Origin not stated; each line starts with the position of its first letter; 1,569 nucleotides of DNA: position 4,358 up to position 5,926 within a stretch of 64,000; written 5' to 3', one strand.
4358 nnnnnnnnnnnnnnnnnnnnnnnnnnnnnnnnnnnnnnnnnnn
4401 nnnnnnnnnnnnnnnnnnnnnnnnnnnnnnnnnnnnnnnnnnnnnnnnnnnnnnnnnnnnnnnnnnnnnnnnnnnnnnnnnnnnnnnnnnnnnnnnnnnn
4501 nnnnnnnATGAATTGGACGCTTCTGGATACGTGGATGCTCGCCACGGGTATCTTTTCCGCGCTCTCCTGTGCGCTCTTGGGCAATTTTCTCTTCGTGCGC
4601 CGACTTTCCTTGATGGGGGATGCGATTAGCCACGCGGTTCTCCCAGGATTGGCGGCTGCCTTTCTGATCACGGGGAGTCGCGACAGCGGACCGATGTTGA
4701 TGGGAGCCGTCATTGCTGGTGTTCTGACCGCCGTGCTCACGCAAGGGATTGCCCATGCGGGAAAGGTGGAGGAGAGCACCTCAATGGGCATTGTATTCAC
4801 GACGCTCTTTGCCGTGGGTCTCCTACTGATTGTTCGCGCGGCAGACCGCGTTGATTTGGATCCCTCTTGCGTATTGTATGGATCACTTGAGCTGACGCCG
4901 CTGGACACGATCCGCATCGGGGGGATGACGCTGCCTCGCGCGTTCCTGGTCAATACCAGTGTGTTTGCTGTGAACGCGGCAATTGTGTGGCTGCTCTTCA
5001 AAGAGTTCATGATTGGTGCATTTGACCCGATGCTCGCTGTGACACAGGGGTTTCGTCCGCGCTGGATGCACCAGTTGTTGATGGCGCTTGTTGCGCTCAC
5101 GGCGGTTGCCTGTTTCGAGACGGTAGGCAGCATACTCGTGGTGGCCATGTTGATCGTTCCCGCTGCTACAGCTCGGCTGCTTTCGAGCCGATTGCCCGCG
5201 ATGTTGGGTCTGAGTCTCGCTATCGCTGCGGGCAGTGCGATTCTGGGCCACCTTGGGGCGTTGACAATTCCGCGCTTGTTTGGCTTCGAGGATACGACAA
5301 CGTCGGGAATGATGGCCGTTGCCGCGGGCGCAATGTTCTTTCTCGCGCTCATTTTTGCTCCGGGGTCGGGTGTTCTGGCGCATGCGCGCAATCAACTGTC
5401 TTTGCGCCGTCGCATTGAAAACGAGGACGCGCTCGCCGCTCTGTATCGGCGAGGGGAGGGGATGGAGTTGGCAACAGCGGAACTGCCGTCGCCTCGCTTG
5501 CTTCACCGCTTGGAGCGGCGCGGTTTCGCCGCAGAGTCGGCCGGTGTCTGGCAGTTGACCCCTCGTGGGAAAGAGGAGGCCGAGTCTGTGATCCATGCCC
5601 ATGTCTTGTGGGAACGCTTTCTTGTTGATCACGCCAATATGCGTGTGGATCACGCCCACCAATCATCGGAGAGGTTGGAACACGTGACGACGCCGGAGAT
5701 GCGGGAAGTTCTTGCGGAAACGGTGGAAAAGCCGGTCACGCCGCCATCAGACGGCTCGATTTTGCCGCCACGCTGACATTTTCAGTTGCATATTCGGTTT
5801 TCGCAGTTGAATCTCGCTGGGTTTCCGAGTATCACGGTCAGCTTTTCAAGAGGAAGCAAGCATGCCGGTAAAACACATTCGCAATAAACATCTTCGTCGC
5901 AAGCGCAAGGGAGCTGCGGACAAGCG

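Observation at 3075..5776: Both permease subunits of a TroA-type metal ABC importer carry C-terminal DtxR/MntR-like sensor-regulator domains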

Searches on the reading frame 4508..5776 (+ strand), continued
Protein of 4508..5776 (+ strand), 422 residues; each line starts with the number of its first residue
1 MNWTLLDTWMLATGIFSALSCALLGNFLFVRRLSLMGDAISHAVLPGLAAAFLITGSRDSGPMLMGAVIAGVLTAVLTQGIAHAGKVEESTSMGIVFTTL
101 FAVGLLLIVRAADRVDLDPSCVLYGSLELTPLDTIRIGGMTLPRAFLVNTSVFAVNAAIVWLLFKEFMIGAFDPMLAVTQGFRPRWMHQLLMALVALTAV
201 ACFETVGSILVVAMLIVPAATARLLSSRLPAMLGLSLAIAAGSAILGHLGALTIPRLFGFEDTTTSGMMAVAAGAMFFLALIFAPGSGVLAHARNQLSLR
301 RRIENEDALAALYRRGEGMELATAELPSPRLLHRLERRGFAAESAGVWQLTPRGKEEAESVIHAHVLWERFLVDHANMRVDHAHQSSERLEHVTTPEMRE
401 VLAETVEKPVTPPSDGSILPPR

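Call 66: search_protein_families(library=ncbifam, proteins=[L007:1699-2046:+], max_evalue=0.1)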
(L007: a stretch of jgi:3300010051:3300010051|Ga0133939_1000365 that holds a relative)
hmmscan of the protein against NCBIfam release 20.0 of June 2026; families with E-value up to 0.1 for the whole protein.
L007:1699-2046:+ (115 aa): 1 family
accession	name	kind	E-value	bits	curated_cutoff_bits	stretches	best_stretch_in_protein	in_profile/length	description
NF050115.1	membrane_Rv2732c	subfamily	0.0075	15.9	60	1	7-68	6-68/177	Rv2732c family membrane protein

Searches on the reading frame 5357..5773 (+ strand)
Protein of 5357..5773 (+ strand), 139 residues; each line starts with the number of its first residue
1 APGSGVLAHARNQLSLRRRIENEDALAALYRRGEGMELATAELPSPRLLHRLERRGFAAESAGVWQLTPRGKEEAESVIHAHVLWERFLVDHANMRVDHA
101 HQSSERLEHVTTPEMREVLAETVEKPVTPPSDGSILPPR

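Call 6: search_solved_structures(query=window:5357-5773:+, max_evalue=10, show_alignments=4)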
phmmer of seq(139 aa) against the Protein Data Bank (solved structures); distinct sequences matched with E-value up to 10: 26.
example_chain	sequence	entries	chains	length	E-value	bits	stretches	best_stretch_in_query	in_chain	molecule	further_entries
2qq9_A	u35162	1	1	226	9.4e-07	32.3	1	46-127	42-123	Diphtheria toxin repressor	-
1f5t_A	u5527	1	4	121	9.9e-07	32.3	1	46-120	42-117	DIPHTHERIA TOXIN REPRESSOR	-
1ddn_A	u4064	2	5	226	1.1e-06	32.1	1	46-127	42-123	DIPHTHERIA TOX REPRESSOR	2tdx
2qqa_A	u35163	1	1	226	1.2e-06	32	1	46-127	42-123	Diphtheria toxin repressor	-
2qqb_A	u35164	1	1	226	1.2e-06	32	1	46-127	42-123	Diphtheria toxin repressor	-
1g3s_A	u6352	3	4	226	2.2e-06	31.2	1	46-127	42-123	DIPHTHERIA TOXIN REPRESSOR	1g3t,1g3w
1g3y_A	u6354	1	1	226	2.9e-06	30.8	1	46-127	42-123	DIPHTHERIA TOXIN REPRESSOR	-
1c0w_A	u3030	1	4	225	7.7e-06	29.4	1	46-127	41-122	DIPHTHERIA TOXIN REPRESSOR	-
1bi0_A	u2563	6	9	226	7.7e-06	29.4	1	46-127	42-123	DIPHTHERIA TOXIN REPRESSOR | DIPHTHERIA TOX REPRESSOR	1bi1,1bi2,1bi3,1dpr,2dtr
3glx_A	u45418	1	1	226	7.8e-06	29.4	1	46-127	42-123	Diphtheria toxin repressor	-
1xcv_A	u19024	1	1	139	8.4e-06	29.3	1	46-127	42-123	Diphtheria toxin repressor mutant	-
1fwz_A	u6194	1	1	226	1e-05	29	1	47-127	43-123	DIPHTHERIA TOXIN REPRESSOR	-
1b1b_A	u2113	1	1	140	1.1e-05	28.9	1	47-132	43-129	PROTEIN (IRON DEPENDENT REGULATOR)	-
2isy_A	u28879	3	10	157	1.5e-05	28.4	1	47-132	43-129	Iron-dependent repressor ideR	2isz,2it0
5cvi_A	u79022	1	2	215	3.2e-05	27.4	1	60-135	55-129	SloR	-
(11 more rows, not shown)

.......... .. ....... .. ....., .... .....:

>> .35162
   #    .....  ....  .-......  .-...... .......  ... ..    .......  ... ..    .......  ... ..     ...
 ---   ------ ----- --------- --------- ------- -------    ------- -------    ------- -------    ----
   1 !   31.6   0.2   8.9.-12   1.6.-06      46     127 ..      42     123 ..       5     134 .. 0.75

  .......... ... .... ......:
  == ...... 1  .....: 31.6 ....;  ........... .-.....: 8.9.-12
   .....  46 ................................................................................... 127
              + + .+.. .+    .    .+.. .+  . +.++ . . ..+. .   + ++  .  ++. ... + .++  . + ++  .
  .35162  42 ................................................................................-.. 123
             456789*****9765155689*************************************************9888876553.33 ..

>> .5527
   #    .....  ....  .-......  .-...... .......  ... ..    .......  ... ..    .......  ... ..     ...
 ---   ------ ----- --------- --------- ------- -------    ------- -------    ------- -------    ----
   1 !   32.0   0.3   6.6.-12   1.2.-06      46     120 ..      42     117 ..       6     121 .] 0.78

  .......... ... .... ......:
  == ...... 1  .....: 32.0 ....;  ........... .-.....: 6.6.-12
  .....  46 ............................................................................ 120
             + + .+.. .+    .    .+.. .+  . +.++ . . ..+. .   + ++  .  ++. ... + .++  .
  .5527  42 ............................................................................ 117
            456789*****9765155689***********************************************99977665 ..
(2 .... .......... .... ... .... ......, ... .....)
